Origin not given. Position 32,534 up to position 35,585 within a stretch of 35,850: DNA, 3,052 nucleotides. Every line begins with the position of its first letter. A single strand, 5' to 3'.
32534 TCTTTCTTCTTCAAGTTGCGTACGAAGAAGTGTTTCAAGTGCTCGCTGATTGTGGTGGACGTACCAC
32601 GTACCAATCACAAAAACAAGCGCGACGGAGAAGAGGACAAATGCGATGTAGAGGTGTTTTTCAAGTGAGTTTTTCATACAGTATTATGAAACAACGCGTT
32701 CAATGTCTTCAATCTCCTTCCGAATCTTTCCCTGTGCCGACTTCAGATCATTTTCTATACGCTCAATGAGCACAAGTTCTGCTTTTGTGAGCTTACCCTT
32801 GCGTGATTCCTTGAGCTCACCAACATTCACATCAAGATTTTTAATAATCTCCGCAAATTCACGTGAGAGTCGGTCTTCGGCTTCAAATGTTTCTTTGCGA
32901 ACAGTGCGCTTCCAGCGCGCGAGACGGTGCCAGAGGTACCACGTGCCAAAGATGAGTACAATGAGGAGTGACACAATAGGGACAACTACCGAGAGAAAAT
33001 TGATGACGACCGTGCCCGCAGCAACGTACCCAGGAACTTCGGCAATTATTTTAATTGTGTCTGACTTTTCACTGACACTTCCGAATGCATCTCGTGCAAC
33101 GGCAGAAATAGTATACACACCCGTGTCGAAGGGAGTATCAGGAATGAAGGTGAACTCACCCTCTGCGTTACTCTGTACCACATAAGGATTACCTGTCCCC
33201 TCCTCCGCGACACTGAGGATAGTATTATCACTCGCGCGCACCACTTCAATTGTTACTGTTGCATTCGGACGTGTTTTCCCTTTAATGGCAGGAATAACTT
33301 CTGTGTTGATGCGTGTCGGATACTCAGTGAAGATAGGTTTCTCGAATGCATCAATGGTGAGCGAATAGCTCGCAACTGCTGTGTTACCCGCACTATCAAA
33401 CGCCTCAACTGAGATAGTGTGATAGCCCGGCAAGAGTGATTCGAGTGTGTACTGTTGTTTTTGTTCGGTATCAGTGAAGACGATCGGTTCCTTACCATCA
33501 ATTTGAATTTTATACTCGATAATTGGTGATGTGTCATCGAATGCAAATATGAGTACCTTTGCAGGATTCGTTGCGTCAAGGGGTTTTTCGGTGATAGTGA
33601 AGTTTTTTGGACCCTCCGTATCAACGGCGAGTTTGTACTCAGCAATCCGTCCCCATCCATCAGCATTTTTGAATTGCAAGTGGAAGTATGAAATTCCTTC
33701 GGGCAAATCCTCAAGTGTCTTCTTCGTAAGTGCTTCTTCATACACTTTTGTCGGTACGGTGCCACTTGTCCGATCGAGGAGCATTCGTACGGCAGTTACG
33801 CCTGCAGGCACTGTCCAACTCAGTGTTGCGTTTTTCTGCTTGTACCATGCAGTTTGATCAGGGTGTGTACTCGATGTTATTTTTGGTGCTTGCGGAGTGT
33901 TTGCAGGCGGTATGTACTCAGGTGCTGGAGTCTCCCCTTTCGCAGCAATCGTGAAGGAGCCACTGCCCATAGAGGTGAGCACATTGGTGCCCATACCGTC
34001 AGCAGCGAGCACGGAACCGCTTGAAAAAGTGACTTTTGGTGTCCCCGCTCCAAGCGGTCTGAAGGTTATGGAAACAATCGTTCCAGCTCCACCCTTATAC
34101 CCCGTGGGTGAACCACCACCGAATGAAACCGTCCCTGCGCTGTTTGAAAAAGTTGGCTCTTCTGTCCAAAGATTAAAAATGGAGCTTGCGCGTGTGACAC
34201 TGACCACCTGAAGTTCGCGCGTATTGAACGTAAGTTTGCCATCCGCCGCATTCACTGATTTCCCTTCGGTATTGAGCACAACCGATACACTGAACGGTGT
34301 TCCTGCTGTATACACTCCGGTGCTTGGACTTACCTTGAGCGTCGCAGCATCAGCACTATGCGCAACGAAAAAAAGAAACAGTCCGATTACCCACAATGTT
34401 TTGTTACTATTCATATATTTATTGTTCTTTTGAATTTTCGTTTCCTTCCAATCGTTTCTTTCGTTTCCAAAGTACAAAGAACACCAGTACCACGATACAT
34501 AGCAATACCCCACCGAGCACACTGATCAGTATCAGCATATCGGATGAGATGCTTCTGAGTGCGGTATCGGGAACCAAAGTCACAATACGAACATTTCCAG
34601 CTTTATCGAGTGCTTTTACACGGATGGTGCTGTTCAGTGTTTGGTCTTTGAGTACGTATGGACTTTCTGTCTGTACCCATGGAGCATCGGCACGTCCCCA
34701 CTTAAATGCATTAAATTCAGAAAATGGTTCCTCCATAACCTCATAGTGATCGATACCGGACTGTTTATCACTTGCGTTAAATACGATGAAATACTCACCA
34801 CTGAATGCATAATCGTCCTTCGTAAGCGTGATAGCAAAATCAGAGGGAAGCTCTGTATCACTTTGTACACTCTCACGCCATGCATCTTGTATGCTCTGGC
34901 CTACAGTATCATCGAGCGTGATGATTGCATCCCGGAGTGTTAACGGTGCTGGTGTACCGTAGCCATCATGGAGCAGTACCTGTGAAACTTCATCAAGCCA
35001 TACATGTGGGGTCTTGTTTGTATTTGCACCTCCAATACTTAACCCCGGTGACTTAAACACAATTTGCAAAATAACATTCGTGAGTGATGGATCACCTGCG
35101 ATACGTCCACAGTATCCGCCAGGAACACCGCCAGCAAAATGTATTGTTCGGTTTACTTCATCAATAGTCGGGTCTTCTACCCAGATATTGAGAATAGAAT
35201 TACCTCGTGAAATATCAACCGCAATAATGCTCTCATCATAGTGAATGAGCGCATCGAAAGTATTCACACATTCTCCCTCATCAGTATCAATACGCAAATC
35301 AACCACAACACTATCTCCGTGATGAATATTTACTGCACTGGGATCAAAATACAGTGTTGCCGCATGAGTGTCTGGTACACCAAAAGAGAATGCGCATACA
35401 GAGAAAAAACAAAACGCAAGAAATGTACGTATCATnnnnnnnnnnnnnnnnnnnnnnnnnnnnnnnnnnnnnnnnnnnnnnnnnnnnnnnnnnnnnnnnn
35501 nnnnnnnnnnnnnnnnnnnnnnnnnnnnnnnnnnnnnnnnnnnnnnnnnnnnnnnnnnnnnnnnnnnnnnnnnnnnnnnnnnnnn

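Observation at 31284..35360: Three paralogous membrane-anchored cohesin-like modules and one dockerin-like module in the same operon, one protein carrying both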

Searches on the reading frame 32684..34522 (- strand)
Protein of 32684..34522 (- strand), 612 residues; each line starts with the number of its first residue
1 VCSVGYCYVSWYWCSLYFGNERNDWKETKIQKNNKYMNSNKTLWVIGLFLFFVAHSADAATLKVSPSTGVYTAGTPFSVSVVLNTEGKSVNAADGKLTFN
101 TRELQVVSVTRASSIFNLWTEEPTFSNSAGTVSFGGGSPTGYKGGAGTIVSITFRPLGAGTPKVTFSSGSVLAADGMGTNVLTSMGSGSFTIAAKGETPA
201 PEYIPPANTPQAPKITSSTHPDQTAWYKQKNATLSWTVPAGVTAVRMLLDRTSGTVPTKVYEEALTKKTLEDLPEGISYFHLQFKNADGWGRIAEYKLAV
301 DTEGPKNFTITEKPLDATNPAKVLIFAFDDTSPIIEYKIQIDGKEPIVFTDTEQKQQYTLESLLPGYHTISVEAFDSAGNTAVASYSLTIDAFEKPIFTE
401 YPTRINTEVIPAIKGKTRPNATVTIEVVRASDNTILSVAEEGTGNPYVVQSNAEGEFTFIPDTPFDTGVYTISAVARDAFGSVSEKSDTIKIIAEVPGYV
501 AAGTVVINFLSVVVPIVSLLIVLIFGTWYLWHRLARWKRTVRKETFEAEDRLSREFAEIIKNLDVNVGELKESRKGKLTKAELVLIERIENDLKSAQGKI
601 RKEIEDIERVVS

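Call 3: search_protein_families(library=pfam, proteins=[window:32684-34522:-], max_evalue=1)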
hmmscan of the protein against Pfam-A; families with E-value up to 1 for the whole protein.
window:32684-34522:- (612 aa): 11 families
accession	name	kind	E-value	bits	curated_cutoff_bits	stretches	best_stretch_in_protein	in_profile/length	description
PF19077.6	Big_13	-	3e-11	44.2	27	2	428-487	35-94/102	Bacterial Ig-like domain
PF00963.24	Cohesin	-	4.7e-06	27.3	24.1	1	67-177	8-125/139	Cohesin domain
PF24421.1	Ig_J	-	0.011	16.3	29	1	341-381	47-91/104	Tip attachment protein J, Ig-like domain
PF17996.7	CE2_N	-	0.015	15.8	27.9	1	336-373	43-81/108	Carbohydrate esterase 2 N-terminal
PF17936.7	Big_6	-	0.038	14.7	27.6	1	413-488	17-78/83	Bacterial Ig domain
PF00801.26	PKD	-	0.056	13.9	23.5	0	355-382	46-73/80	PKD domain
PF13620.12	CarboxypepD_reg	-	0.069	13.9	32.3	0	332-375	12-57/82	Carboxypeptidase regulatory-like domain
PF16389.11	DUF4998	-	0.14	12.1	29.1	0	347-385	65-103/199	Domain of unknown function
PF13517.12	FG-GAP_3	-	0.15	13.1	26.9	0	442-478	14-50/61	FG-GAP-like repeat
PF22433.2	MtxA_IG-like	-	0.15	12.3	26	1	336-377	26-67/83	Magnetotaxis protein MtxA, Immunoglobulin-like domain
PF11660.13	DUF3262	-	0.67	10.7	27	1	501-540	12-50/76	Protein of unknown function (DUF3262)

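Call 21: search_protein_families(library=ncbifam, proteins=[window:32684-34522:-], max_evalue=0.01)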
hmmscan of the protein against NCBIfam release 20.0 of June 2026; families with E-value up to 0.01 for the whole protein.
window:32684-34522:- (612 aa): 3 families
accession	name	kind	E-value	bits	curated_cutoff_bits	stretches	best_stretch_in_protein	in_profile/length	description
NF033510.3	Ca_tandemer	repeat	0.0013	19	50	0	430-482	40-94/96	Ca2+-stabilized repeat-containing adhesin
NF047446.1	barrel_OmpL47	domain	0.0027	18.1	40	0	362-384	39-61/68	OmpL47-type beta-barrel domain-containing protein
NF033707.1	T9SS_sortase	equivalog_domain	0.0049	14.5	420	0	356-397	954-995/1095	type IX secretion system sortase PorU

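Call 63: search_solved_structures(query=window:32684-34414:-, max_evalue=0.1)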
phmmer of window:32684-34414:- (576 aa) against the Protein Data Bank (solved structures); distinct sequences matched with E-value up to 0.1: 2.
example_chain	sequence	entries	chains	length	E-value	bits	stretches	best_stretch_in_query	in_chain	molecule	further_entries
2yn3_A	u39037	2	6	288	2.2e-05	26.4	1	391-449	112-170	PUTATIVE INNER MEMBRANE PROTEIN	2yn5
2w9x_A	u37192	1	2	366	0.079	14.7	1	287-362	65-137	PUTATIVE ACETYL XYLAN ESTERASE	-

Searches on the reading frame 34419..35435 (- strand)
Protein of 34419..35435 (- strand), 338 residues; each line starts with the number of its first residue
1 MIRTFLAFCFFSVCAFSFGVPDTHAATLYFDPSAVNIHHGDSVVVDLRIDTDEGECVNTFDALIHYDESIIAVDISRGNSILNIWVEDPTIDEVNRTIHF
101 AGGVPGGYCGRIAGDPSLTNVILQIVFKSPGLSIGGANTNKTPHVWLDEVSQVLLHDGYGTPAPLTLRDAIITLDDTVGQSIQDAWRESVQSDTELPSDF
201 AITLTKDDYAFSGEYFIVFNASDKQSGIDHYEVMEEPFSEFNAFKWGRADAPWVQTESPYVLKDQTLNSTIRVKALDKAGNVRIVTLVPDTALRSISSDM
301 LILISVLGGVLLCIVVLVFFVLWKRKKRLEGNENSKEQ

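Call 3: search_protein_families(library=pfam, proteins=[window:34419-35435:-], max_evalue=1)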
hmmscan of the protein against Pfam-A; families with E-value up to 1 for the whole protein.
window:34419-35435:- (338 aa): 3 families
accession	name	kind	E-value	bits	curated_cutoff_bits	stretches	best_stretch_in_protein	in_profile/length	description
PF21314.2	TM_ErbB1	-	0.0055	16.9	27.1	1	303-327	2-27/36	Epidermal growth factor receptor transmembrane-juxtamembrane segment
PF00963.24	Cohesin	-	0.16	12.6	24.1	1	38-101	11-76/139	Cohesin domain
PF01034.25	Syndecan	-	0.17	12.3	25.2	1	301-332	7-41/64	Syndecan domain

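Call 21: search_protein_families(library=ncbifam, proteins=[window:34419-35435:-], max_evalue=0.01)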
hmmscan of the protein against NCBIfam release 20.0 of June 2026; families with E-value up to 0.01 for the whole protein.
window:34419-35435:- (338 aa): 1 family
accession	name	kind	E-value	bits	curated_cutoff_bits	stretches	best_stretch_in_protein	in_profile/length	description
NF047446.1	barrel_OmpL47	domain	0.00047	20.6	40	0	219-282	9-58/68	OmpL47-type beta-barrel domain-containing protein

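Call 62: search_solved_structures(query=window:34419-35435:-, max_evalue=1)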
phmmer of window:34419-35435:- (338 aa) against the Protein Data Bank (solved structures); distinct sequences matched with E-value up to 1: 1.
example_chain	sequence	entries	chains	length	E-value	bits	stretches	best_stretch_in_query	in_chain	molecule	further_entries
9wiz_A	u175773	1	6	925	0.97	11.5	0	159-215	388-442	Non-lysosomal glucosylceramidase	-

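Call 72: list_cluster_members(proteins=[P0001, window:34419-35435:-, window:32684-34414:-, window:32018-32677:-, window:21880-29265:-, window:19579-20889:-])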
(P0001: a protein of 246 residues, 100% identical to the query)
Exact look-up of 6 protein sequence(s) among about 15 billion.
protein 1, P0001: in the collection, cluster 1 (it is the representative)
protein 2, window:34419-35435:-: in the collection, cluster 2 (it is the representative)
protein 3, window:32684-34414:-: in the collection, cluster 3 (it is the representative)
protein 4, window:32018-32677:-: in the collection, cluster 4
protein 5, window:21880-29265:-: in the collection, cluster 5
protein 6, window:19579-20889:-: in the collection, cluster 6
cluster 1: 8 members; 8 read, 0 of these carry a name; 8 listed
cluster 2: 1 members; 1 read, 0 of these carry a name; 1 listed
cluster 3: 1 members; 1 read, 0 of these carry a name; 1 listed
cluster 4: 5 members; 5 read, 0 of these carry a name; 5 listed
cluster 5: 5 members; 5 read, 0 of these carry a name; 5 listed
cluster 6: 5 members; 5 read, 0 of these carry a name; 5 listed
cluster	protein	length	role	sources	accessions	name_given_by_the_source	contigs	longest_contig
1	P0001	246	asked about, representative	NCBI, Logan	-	-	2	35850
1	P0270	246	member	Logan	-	-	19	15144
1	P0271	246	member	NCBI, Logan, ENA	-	-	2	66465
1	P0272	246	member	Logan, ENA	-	-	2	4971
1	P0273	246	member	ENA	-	-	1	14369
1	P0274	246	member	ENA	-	-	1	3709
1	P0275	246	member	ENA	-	-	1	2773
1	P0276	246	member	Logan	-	-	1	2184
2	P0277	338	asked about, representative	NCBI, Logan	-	-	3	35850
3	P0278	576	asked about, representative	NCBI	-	-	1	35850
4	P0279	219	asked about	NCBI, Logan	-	-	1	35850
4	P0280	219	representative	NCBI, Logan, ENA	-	-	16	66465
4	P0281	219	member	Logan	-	-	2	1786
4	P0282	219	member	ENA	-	-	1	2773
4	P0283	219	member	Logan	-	-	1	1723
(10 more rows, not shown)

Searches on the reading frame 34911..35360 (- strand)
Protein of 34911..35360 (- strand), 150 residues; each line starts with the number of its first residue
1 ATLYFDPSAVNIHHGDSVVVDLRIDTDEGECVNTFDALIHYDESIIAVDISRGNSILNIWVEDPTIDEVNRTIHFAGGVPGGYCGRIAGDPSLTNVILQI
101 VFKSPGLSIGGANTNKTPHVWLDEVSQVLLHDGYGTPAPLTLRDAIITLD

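Call 12: search_solved_structures(query=A1, max_evalue=10, show_alignments=2)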
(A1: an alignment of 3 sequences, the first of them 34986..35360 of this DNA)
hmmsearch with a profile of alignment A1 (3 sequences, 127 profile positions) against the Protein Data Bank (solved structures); distinct sequences matched with E-value up to 10: 4.
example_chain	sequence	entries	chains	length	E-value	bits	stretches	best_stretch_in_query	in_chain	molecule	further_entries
1g1k_A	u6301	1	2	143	0.0021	21.4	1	2-119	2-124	SCAFFOLDING PROTEIN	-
2vn5_A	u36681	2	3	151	0.0038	20.6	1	3-118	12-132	SCAFFOLDING PROTEIN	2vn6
5lxv_A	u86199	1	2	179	0.27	14.6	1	2-54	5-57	Scaffoldin C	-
4dh2_A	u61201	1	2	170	1.7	12.1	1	11-57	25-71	Cellulosome anchoring protein cohesin region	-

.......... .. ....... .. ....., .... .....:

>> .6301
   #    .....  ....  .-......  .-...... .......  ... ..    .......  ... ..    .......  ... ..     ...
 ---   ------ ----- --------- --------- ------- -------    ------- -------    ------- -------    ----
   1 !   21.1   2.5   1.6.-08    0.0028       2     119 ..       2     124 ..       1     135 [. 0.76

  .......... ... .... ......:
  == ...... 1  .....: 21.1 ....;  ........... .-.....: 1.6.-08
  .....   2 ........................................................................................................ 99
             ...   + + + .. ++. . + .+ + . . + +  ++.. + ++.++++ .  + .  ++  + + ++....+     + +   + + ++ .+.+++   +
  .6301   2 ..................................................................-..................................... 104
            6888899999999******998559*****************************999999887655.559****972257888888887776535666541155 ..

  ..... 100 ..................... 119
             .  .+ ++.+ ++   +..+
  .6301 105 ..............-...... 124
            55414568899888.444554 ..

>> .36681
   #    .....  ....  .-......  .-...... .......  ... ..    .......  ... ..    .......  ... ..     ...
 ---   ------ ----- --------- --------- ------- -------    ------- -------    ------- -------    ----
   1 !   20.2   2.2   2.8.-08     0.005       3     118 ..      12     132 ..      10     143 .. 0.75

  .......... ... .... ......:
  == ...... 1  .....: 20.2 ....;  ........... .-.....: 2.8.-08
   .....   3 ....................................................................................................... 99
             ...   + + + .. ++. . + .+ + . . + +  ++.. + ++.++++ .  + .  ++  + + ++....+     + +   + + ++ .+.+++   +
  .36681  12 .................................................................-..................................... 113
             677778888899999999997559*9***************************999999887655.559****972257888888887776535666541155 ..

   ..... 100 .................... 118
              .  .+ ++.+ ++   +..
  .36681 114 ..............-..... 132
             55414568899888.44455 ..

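Call 67: search_solved_structures(query=A5, max_evalue=10, show_alignments=1)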
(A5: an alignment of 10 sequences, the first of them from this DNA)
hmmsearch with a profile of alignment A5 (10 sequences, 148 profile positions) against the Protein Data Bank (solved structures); distinct sequences matched with E-value up to 10: 1.
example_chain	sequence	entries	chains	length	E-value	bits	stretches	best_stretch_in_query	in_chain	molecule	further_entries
3kz5_E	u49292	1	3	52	0.86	12.5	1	5-42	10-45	Protein sopB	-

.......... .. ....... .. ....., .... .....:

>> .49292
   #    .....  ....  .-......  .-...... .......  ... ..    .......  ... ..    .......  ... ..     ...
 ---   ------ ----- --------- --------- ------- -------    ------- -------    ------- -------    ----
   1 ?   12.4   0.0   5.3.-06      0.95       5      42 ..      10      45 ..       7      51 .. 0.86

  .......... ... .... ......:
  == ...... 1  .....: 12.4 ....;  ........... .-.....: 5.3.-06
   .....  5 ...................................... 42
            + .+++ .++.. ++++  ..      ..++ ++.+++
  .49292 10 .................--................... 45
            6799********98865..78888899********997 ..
